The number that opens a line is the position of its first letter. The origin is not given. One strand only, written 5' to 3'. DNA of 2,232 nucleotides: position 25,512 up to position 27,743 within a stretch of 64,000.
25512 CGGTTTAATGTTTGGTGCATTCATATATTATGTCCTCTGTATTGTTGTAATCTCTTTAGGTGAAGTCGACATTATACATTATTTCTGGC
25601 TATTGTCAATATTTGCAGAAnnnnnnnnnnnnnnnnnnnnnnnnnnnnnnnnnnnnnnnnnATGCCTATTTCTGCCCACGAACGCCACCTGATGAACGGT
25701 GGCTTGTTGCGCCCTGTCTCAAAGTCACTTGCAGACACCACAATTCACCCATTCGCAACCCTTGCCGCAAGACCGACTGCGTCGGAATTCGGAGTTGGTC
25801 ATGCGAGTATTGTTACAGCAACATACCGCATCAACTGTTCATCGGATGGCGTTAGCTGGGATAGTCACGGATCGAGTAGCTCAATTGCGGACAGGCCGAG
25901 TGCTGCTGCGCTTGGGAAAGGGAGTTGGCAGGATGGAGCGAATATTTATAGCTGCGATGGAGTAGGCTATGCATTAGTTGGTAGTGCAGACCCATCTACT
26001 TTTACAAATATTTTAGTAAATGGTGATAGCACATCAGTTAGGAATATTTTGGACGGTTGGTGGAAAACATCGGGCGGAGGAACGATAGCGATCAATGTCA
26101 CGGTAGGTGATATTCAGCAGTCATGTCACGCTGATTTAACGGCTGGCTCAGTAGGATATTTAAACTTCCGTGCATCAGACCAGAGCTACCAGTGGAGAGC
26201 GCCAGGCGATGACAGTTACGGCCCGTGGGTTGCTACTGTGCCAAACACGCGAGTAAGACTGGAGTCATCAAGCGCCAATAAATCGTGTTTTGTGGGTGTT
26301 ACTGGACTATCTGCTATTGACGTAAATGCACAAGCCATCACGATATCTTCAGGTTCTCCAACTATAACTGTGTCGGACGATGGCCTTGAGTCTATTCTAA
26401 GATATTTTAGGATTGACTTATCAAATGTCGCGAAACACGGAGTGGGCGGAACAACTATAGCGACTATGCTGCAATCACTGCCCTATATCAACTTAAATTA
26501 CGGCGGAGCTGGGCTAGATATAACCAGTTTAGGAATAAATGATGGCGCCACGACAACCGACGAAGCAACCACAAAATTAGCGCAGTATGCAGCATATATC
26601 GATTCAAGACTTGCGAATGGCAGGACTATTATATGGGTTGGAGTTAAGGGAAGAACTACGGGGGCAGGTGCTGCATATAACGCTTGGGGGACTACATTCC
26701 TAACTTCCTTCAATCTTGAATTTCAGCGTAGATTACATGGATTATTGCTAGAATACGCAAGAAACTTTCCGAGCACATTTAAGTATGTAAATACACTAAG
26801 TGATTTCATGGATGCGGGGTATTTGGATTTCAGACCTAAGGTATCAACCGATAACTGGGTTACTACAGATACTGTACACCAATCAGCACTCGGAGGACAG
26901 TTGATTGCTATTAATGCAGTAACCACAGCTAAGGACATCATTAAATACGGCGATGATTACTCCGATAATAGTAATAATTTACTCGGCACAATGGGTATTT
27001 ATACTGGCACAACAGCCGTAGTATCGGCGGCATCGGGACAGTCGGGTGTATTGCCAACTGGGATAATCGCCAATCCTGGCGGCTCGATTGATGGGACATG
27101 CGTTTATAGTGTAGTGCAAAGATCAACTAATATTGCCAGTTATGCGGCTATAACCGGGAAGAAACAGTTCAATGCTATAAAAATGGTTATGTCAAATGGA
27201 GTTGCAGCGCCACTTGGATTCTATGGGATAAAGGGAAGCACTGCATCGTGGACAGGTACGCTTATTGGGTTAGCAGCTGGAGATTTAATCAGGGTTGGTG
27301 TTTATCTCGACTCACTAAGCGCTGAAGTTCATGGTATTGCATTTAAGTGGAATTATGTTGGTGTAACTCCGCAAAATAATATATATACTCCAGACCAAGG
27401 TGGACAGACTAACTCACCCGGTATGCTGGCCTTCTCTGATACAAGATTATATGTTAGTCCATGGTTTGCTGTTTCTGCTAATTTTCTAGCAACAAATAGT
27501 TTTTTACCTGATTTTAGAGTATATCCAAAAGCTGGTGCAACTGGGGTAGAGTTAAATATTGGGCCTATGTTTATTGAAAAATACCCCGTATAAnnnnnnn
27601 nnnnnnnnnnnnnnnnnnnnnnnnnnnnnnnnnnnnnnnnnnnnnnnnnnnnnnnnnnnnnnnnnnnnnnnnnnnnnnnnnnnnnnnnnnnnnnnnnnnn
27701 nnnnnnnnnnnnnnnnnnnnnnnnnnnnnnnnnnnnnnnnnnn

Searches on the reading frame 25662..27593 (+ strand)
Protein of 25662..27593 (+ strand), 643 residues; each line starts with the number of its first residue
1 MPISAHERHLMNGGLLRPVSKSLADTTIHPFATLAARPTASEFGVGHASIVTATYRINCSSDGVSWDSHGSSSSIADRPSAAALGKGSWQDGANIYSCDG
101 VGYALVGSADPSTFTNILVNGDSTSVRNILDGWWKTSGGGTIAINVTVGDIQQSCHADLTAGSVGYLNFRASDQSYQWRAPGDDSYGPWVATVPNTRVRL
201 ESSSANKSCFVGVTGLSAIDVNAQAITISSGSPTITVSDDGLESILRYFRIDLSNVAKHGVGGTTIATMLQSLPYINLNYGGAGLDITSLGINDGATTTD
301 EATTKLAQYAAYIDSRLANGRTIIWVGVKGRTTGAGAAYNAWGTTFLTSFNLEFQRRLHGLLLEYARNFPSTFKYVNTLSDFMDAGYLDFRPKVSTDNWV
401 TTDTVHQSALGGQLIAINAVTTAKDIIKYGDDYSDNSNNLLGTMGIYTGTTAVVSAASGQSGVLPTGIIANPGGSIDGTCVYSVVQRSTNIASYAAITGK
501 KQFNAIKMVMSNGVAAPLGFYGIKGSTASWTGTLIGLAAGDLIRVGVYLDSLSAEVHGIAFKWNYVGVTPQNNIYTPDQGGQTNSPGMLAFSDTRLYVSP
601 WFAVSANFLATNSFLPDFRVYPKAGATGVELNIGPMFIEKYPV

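Call 8: search_protein_families(library=pfam, proteins=[window:25662-27593:+], max_evalue=0.1)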
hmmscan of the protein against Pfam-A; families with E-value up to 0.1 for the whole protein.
window:25662-27593:+ (643 aa): 0 families

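Call 44: search_protein_families(library=phrogs, proteins=[window:25662-27593:+], max_evalue=0.01)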
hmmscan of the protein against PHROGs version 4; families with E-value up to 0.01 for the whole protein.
window:25662-27593:+ (643 aa): 0 families

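Call 64: search_solved_structures(query=window:25662-27590:+, max_evalue=1)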
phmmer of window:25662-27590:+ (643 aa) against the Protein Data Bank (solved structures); distinct sequences matched with E-value up to 1: 1.
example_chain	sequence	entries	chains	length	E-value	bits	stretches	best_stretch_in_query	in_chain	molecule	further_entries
2r5u_A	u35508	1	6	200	0.17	13.9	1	405-527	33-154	Replicative DNA helicase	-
